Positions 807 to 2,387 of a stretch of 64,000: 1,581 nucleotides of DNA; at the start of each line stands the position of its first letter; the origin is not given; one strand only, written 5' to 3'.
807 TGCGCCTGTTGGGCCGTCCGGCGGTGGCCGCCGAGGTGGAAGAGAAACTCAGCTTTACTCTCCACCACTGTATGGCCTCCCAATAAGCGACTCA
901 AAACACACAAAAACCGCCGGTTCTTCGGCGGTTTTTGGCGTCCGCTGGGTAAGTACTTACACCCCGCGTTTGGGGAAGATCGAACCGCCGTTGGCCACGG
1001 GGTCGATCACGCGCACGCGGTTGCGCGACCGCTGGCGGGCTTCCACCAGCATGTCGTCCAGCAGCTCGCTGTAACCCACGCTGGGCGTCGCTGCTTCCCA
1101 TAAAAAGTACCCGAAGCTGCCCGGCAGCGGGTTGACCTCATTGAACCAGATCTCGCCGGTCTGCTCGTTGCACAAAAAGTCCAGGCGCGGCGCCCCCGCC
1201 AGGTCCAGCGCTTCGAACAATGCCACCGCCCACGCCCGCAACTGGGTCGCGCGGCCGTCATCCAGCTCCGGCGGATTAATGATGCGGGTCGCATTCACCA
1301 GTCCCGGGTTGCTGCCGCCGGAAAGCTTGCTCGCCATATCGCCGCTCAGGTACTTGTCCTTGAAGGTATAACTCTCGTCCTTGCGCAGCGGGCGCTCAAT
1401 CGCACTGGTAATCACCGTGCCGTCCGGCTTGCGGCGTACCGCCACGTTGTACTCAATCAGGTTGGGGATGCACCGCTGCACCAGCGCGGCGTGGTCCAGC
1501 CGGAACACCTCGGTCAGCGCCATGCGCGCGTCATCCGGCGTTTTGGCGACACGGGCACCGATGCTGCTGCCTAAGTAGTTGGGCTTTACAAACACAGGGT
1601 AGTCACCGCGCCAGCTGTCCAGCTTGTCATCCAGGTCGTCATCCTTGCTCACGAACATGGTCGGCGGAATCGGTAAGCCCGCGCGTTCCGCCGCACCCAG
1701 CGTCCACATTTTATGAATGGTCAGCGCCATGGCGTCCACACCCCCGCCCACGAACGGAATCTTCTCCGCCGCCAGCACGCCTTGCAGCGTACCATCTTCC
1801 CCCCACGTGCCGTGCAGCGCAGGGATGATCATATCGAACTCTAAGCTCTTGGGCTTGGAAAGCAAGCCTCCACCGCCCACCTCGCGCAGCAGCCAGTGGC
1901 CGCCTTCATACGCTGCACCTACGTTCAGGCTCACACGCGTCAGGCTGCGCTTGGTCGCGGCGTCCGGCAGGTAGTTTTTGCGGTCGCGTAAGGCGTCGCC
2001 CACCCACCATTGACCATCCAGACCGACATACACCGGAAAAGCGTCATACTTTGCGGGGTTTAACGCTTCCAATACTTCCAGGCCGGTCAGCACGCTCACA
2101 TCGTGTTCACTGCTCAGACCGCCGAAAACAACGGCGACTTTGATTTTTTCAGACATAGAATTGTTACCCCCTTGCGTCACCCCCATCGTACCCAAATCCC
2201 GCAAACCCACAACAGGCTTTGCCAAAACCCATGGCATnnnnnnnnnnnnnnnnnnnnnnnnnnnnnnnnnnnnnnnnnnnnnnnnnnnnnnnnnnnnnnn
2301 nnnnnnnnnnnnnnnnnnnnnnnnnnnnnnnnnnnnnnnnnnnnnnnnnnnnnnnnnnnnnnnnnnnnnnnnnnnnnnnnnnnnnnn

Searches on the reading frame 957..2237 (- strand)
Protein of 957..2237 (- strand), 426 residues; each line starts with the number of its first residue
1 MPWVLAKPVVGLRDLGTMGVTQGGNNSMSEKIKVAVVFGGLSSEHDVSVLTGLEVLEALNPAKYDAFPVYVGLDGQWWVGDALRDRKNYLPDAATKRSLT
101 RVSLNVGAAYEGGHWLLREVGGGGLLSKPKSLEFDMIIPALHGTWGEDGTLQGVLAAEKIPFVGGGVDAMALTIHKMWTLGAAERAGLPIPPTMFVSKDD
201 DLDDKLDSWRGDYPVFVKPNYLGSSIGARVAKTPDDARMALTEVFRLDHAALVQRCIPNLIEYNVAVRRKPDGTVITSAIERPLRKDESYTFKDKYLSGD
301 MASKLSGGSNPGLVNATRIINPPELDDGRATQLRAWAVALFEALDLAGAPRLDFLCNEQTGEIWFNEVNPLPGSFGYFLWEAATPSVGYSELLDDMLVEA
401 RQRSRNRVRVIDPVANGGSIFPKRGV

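Call 20: search_protein_families(library=pfam, proteins=[window:957-2237:-], max_evalue=0.001)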
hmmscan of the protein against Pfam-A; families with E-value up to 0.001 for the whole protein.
window:957-2237:- (426 aa): 4 families
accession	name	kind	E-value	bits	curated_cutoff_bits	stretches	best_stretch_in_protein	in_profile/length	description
PF01820.27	Dala_Dala_lig_N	-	4.5e-27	95.4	34.6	1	33-164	1-120/121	D-ala D-ala ligase N-terminus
PF07478.18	Dala_Dala_lig_C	-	7.3e-25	88.1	24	1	184-397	3-203/204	D-ala D-ala ligase C-terminus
PF02222.28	ATP-grasp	-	1.9e-07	31.3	27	1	183-288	3-107/179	ATP-grasp domain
PF02786.22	CPSase_L_D2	-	8e-06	26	19.8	0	183-277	9-109/211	Carbamoyl-phosphate synthase L chain, ATP binding domain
